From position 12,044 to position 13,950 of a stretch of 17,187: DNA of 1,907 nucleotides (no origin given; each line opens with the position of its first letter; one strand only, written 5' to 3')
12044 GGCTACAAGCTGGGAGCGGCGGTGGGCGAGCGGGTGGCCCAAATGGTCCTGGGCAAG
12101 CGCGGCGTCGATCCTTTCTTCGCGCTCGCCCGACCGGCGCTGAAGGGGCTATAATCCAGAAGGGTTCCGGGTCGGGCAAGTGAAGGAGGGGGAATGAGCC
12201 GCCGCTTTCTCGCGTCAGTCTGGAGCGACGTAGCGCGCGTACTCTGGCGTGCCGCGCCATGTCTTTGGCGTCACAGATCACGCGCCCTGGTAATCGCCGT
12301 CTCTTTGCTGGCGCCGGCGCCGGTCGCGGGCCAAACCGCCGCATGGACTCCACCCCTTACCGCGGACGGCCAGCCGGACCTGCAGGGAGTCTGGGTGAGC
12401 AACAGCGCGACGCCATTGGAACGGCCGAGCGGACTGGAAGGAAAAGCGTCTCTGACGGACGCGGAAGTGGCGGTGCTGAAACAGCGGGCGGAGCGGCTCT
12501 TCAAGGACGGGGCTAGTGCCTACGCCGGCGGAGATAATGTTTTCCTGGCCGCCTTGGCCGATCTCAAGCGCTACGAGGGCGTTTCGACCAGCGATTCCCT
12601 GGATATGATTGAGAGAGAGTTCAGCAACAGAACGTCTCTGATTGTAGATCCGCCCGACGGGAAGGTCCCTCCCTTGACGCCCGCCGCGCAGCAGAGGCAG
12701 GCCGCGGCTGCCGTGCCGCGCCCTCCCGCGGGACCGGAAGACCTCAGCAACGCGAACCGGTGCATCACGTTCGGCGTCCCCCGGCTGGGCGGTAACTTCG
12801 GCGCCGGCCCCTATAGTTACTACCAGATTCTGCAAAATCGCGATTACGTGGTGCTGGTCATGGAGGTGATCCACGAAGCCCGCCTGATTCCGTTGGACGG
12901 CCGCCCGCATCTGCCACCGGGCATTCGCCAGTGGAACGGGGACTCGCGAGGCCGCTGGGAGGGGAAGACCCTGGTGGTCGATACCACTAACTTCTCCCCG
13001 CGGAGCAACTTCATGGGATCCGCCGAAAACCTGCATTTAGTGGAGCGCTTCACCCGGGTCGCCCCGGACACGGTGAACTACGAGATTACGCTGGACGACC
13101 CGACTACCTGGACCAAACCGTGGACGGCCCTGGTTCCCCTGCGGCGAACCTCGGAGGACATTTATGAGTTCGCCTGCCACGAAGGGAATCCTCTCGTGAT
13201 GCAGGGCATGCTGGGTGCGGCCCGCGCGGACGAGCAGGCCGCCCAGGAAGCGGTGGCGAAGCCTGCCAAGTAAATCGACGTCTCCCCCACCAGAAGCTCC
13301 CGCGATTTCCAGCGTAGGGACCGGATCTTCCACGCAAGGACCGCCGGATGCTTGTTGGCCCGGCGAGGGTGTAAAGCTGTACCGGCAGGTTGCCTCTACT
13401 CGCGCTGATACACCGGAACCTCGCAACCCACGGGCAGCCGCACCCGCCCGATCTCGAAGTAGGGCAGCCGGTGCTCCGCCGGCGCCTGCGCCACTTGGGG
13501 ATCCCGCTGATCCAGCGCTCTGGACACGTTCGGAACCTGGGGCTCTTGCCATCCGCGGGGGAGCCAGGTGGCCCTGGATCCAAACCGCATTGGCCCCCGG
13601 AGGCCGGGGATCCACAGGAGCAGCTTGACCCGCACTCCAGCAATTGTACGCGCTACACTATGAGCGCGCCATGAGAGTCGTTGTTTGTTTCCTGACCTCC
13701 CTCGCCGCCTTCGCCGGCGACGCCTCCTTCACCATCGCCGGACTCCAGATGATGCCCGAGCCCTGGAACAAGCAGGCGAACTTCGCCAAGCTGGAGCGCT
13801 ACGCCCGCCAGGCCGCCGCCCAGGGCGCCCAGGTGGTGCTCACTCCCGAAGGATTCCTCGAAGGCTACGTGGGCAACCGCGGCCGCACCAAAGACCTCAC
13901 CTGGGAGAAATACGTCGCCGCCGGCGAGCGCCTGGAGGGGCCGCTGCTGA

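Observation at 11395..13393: Relic copy of the FAD-oxidoreductase gene downstream of the secreted-protein gene, a footprint of duplication or insertion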

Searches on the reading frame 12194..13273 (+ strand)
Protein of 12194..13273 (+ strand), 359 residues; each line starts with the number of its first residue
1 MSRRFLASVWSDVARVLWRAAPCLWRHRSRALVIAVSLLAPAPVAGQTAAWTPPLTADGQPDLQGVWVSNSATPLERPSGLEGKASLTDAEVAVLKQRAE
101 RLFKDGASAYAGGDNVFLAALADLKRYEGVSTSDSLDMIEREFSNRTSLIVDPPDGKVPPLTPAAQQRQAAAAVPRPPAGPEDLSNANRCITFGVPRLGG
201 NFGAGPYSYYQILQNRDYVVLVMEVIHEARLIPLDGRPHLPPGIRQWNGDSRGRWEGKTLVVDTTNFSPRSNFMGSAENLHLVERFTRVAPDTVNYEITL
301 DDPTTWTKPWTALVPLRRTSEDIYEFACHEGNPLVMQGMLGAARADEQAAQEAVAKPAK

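Call 5: search_protein_families(library=pfam, proteins=[window:12194-13273:+], max_evalue=0.01)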
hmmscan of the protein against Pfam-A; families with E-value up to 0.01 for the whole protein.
window:12194-13273:+ (359 aa): 0 families

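Call 8: find_encoding_contigs(protein=window:12194-13273:+, flank=10000, max_places=10)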
Protein window:12194-13273:+ (359 aa): no gene with exactly this product is on record in the collection.
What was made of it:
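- Tried and rejected: Not on record (call 8).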

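Call 10: find_related_loci(query=window:12194-13273:+, collection=genome_contigs, flank=6000)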
Query window:12194-13273:+ (359 aa) in genome_contigs; peptide patterns used: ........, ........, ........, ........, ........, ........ (x = any residue, [..] = any of these).
599 stretches matched a pattern (row limit reached: there are more); 540 encode a relative of the query (tblastn E <= 1e-3); the best 80 are kept; 80 distinct loci.
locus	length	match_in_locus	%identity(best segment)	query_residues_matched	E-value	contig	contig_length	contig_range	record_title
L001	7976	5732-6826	63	32-359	7e-144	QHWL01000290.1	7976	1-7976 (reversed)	MAG: Acidobacteria bacterium isolate gp6 AA44 14_1009_16_30cm_scaffold_71250_curated, whole genome shotgun sequence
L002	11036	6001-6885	75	51-342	5e-143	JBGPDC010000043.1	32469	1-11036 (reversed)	MAG: Terriglobia bacterium isolate OBJ_0618_050_34 k141_420131_length_32469_cov_11.8628, whole genome shotgun sequence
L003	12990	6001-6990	63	31-356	1e-135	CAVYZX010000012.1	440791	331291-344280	MAG: uncultured Acidobacteriota bacterium isolate MFD02242.bin.1.362 genome assembly, contig: contig_23589, whole genome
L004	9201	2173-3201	61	30-356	1e-133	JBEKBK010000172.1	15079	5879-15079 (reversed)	MAG: Bryobacteraceae bacterium isolate SPRUCE 134 SPRUCE_134_172, whole genome shotgun sequence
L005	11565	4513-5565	59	9-351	9e-131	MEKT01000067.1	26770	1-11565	MAG: Acidobacteria bacterium RIFCSPLOWO2_02_FULL_65_29 rifcsplowo2_02_scaffold_1973, whole genome shotgun sequence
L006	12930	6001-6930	67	40-350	1e-128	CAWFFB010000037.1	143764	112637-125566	MAG: uncultured Acidobacteriota bacterium isolate MFD05567.bin.1.208 genome assembly, contig: contig_9778, whole genome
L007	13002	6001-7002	60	28-349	9e-128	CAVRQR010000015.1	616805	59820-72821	MAG: uncultured Acidobacteriota bacterium isolate MFD04850.bin.2.84 genome assembly, contig: contig_50981, whole genome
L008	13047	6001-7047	57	25-359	6e-127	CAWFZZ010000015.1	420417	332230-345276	MAG: Bryobacterales bacterium isolate MFD09286.bin.1.167 genome assembly, contig: contig_77692, whole genome shotgun seq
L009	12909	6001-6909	63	45-344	6e-124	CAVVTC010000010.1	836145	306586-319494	MAG: uncultured Acidobacteriota bacterium isolate MFD02840.bin.2.88 genome assembly, contig: contig_28067, whole genome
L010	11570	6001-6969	60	25-343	9e-124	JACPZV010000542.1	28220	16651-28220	MAG: Acidobacteria bacterium isolate NC_groundwater_899_Pr1_S-0.2um_65_15 Montesol18-Sp2_coassembly_scaffold_1269294, wh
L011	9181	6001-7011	62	23-340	3e-123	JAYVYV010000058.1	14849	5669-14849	MAG: Acidobacteriota bacterium isolate GL86_DN_metabat_16_sub GL86_DN_metabat_16_sub_57, whole genome shotgun sequence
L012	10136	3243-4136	69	23-308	2e-123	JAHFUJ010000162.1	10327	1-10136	MAG: Acidobacteria bacterium isolate nzgw77 NODE_10307_length_10328_cov_10.631821, whole genome shotgun sequence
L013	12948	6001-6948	59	40-348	1e-119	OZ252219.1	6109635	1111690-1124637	MAG: Vicinamibacterales bacterium isolate c486d04e-8d25-486b-b053-8cece0c204bf genome assembly, chromosome: 1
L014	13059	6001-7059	55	30-351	1e-118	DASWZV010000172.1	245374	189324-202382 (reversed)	MAG TPA_asm: Vicinamibacterales bacterium isolate SMAG_U3748 k141_3826852, whole genome shotgun sequence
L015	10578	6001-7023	55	28-359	3e-116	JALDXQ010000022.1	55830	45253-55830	MAG: Acidobacteriota bacterium isolate MCT-CON-06 NODE_35_length_55830_cov_7.438476, whole genome shotgun sequence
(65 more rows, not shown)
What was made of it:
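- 12194..13273 (+): 359-aa SEC gene (putative secreted protein of an uncharacterised family expanded in Acidobacteriota). More than 540 relatives in genome contigs (call 10).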

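Call 27: search_protein_families(library=ncbifam, proteins=[window:12194-13270:+], max_evalue=1)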
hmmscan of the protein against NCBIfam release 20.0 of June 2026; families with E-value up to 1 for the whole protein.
window:12194-13270:+ (359 aa): 0 families

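Call 61: search_solved_structures(query=window:12194-13270:+, max_evalue=1)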
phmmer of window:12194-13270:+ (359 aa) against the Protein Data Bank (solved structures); distinct sequences matched with E-value up to 1: 0.
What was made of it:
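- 12194..13273 (+): No Pfam, NCBIfam or PDB match (calls 5, 27, 61).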

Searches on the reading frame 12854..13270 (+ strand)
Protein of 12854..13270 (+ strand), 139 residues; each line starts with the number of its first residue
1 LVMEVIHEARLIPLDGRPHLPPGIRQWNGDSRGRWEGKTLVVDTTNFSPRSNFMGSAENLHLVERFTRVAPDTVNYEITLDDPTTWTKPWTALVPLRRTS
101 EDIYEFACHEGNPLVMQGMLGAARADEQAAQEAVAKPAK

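Call 18: find_homologous_proteins(query=window:12854-13270:+, max_evalue=1e-10)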
Query window:12854-13270:+ (139 aa): 1615 proteins with E <= 1e-10 among 1643 candidates; the best 120 are listed.
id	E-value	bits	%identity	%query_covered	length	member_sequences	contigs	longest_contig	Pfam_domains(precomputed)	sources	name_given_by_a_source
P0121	3.7e-80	285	90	96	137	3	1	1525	-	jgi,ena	-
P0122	8.2e-75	267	85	86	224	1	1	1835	-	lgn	-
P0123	2.1e-69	250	83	88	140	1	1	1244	-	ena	-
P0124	9.1e-69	248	83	84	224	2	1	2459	-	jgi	jgi:hypothetical protein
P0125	7.8e-68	245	80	85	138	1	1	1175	-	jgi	jgi:hypothetical protein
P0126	6.8e-67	242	76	88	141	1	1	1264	-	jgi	jgi:hypothetical protein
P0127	7.4e-67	241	79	86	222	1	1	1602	-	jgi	jgi:hypothetical protein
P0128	1.7e-66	240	75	98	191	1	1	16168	-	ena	-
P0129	2.3e-66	240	76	98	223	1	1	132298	-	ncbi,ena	-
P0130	3.3e-66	239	76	88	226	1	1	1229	-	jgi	jgi:hypothetical protein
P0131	7.2e-66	238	75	100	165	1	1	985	-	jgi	jgi:hypothetical protein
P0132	1.8e-65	237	74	99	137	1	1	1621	-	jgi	-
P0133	1.0e-64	234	70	87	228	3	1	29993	-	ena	-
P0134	1.5e-64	234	77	95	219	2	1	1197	-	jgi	jgi:hypothetical protein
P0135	1.5e-64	234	74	100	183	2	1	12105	-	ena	-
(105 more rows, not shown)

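Call 19: find_encoding_contigs(protein=P0121, flank=10000, max_places=6)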
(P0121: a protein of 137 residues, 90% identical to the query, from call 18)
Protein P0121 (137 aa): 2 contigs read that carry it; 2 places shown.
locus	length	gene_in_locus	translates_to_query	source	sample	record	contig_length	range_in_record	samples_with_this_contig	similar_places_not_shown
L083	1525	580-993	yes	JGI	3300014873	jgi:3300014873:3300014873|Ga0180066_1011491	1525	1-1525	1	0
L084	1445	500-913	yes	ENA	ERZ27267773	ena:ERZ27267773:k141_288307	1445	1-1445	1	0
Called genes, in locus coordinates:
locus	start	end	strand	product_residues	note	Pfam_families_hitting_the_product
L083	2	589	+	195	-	?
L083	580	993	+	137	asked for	-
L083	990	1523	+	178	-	?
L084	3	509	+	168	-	?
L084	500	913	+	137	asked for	-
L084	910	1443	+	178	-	?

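Call 20: find_encoding_contigs(protein=P0122, flank=10000, max_places=6)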
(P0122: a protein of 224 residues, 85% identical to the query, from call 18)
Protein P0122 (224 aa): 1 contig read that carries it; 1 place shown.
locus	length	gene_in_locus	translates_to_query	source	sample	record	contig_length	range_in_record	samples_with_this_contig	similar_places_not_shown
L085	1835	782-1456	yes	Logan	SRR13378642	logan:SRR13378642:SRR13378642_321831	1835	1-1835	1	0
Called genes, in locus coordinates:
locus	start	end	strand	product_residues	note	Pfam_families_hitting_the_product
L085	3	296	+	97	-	?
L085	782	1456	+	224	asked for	-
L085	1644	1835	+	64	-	?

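Call 21: find_encoding_contigs(protein=P0124, flank=10000, max_places=6)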
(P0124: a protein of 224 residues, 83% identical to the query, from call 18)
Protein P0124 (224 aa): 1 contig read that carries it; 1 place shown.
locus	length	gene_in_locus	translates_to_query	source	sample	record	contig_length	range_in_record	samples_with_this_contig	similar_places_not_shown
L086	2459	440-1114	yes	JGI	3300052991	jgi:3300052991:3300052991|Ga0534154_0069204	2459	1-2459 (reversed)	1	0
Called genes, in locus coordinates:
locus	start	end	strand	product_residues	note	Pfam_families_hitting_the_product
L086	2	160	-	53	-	?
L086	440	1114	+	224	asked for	-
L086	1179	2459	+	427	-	?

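Call 57: find_encoding_contigs(protein=P0123, flank=5000, max_places=4)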
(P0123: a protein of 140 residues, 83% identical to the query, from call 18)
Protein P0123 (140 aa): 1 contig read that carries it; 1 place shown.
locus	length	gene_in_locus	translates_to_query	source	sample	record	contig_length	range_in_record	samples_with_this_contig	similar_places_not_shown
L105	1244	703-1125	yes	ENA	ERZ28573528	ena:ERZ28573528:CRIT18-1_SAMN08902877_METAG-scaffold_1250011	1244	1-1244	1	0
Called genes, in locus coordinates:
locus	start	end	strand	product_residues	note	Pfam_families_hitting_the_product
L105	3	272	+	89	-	?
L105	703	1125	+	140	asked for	-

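Call 58: find_encoding_contigs(protein=P0125, flank=5000, max_places=4)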
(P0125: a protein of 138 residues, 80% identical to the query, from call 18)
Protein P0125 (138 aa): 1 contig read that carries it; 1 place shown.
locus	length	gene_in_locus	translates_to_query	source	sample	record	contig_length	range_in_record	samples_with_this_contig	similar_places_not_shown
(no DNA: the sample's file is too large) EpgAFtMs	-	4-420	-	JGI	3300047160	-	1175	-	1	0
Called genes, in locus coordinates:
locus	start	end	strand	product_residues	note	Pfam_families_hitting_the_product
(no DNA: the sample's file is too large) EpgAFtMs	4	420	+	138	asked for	-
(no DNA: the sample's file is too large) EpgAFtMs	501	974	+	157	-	PF00111:Fer2, PF13085:Fer2_3 (weak), PF01799:Fer2_2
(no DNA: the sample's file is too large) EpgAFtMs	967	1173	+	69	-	?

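Call 59: find_encoding_contigs(protein=P0127, flank=5000, max_places=4)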
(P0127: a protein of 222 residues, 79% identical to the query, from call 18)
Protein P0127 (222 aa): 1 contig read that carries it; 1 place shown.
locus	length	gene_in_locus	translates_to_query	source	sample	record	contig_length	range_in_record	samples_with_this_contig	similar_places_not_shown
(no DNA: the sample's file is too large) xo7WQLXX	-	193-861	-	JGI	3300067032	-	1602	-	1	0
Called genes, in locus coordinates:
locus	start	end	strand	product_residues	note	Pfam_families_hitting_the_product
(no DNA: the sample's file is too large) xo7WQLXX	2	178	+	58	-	?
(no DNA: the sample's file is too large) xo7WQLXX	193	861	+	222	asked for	-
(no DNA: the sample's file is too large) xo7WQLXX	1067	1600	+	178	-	?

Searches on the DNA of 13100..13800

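Call 32: search_rna_families(source=window, start=13100, end=13800, threshold=evalue, max_evalue=1)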
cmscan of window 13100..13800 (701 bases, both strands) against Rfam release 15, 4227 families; matches with E-value up to 1: 0.
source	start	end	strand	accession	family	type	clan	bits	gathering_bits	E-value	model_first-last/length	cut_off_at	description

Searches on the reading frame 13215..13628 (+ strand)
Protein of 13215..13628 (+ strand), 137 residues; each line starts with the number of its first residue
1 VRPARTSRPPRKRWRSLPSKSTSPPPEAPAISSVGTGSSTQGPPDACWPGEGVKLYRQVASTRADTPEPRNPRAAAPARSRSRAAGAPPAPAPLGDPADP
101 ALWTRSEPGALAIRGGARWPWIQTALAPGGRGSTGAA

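Call 5: search_protein_families(library=pfam, proteins=[window:13215-13628:+], max_evalue=0.01)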
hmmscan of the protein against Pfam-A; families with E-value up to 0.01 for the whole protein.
window:13215-13628:+ (137 aa): 0 families

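Call 26: search_protein_families(library=pfam, proteins=[window:13215-13625:+], max_evalue=10)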
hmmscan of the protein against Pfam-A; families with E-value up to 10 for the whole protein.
window:13215-13625:+ (137 aa): 1 family
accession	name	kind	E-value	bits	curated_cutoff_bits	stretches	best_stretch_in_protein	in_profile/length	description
PF15116.11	CD52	-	9.5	6.8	27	1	25-38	15-28/44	CAMPATH-1 antigen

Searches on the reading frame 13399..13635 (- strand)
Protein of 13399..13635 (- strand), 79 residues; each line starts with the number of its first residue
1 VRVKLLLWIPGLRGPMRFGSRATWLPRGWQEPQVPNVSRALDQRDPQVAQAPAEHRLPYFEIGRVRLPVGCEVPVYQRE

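Call 26: search_protein_families(library=pfam, proteins=[window:13399-13635:-], max_evalue=10)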
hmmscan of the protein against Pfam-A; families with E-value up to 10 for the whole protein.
window:13399-13635:- (79 aa): 0 families

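Call 27: search_protein_families(library=ncbifam, proteins=[window:13399-13635:-], max_evalue=1)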
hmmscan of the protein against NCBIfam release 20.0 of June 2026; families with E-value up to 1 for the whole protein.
window:13399-13635:- (79 aa): 0 families
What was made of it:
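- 13400..13668 (-): Piece B: 269 nt of unknown source. It is open in one minus-strand frame over its whole length and has coding-like composition. The mechanical ORF is 13396-13635 (79 aa), and its stop codon lies inside the relic. No Pfam or NCBIfam match (calls 26, 27).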

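Call 35: search_protein_representatives(protein=window:13399-13635:-)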
Query: 79 residues. Proteins with E-value up to 0.001 (for the whole library): 2; up to 1e-10: 0; up to 1e-30: 0. The best 2 are listed.
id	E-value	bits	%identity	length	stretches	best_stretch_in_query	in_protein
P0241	5.5e-06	42.5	-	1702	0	-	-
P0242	6.6e-06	42.2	37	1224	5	36-71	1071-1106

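Call 36: search_protein_families(library=pfam, proteins=[P0241, P0242], max_evalue=0.001)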
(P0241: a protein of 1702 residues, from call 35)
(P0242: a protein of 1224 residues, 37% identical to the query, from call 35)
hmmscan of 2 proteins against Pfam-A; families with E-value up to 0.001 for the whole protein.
P0241 (1702 aa): 17 families
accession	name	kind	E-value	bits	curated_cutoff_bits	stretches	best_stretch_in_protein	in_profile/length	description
PF20703.3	nSTAND1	-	1.7e-103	347.6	27.1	1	233-645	1-378/379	Novel STAND NTPase 1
PF13424.12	TPR_12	-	7e-61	202.8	30.1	13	1197-1257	3-64/77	Tetratricopeptide repeat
PF07719.23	TPR_2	-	3.8e-38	126.9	27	0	1489-1513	5-29/34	Tetratricopeptide repeat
PF13374.12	TPR_10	-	1.9e-27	94.8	27.5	0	1391-1423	4-36/42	Tetratricopeptide repeat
PF00515.34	TPR_1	-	2.4e-21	75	27.8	0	1489-1513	5-29/34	Tetratricopeptide repeat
PF13181.12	TPR_8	-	3e-21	74.1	25.7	0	1488-1512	4-28/34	Tetratricopeptide repeat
PF14559.12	TPR_19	-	2.8e-15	56.8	25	0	834-874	5-45/68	Tetratricopeptide repeat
PF13371.12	TPR_9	-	5.8e-12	45.9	35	0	1616-1667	11-62/73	Tetratricopeptide repeat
PF13365.12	Trypsin_2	-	4.5e-11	44.1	27.6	1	24-169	1-140/144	Trypsin-like peptidase domain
PF13428.12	TPR_14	-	1.6e-10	41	23.5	0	825-860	6-41/44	Tetratricopeptide repeat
PF13432.12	TPR_16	-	6e-10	39.8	32.7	0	834-881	11-58/65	Tetratricopeptide repeat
PF13414.12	TPR_11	-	1.4e-07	31.5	26.8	0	916-945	1-30/42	TPR repeat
PF13191.12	AAA_16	-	5e-07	30.8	32.6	1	247-413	1-167/167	AAA ATPase domain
PF06371.19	Drf_GBD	-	5.7e-07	29.7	30.1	0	831-885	102-156/188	Diaphanous GTPase-binding Domain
PF13174.12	TPR_6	-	1.2e-06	29.2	26.3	0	1490-1512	5-27/33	Tetratricopeptide repeat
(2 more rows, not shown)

P0242 (1224 aa): 15 families
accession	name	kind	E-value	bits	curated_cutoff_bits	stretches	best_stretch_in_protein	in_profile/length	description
PF00069.31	Pkinase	-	7.3e-31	108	31.7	2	530-683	100-254/263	Protein kinase domain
PF13374.12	TPR_10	-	2.3e-20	72.4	27.5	0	997-1030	4-37/42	Tetratricopeptide repeat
PF07714.23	PK_Tyr_Ser-Thr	-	2.4e-18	66.8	23.1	1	342-680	2-248/258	Protein tyrosine and serine/threonine kinase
PF00515.34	TPR_1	-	3.2e-17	62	27.8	1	997-1026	3-32/34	Tetratricopeptide repeat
PF13424.12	TPR_12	-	1.9e-15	57.2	30.1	3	1041-1123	1-77/77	Tetratricopeptide repeat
PF07719.23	TPR_2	-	1.7e-14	53.1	27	0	998-1025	4-31/34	Tetratricopeptide repeat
PF13181.12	TPR_8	-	8.3e-13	47.8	25.7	0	1093-1123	3-33/34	Tetratricopeptide repeat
PF14863.12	Alkyl_sulf_dimr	-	1.9e-12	48.2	26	0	1007-1052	74-119/139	Alkyl sulfatase dimerisation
PF13428.12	TPR_14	-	3.8e-06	27.5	23.5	0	1100-1140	3-43/44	Tetratricopeptide repeat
PF24885.1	TPR_NPHP3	-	1.1e-05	25.4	100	0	987-1053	91-158/239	Nephrocystin-3 TPR domain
PF13431.12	TPR_17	-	2.2e-05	24.8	24.4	0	881-908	2-29/34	Tetratricopeptide repeat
PF17667.7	Pkinase_fungal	-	2.2e-05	23.8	24.1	1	533-601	291-363/387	Fungal protein kinase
PF01636.29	APH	-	0.00031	21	23.2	1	378-576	32-197/239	Phosphotransferase enzyme family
PF13371.12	TPR_9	-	0.00041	20.7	35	0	912-984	1-66/73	Tetratricopeptide repeat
PF23558.1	TPR_P4H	-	0.0009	19.8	27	0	911-995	6-83/91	Prolyl 4-hydroxylase peptide-substrate-binding domain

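Call 51: find_homologous_proteins(query=window:13399-13635:-, max_evalue=10)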
Query window:13399-13635:-: no candidate shares three 5-residue words with the query. No homologue found.
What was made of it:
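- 13400..13668 (-): The word-based protein search found nothing (call 51).
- Tried and rejected: The word-based search gave no candidates (call 51).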
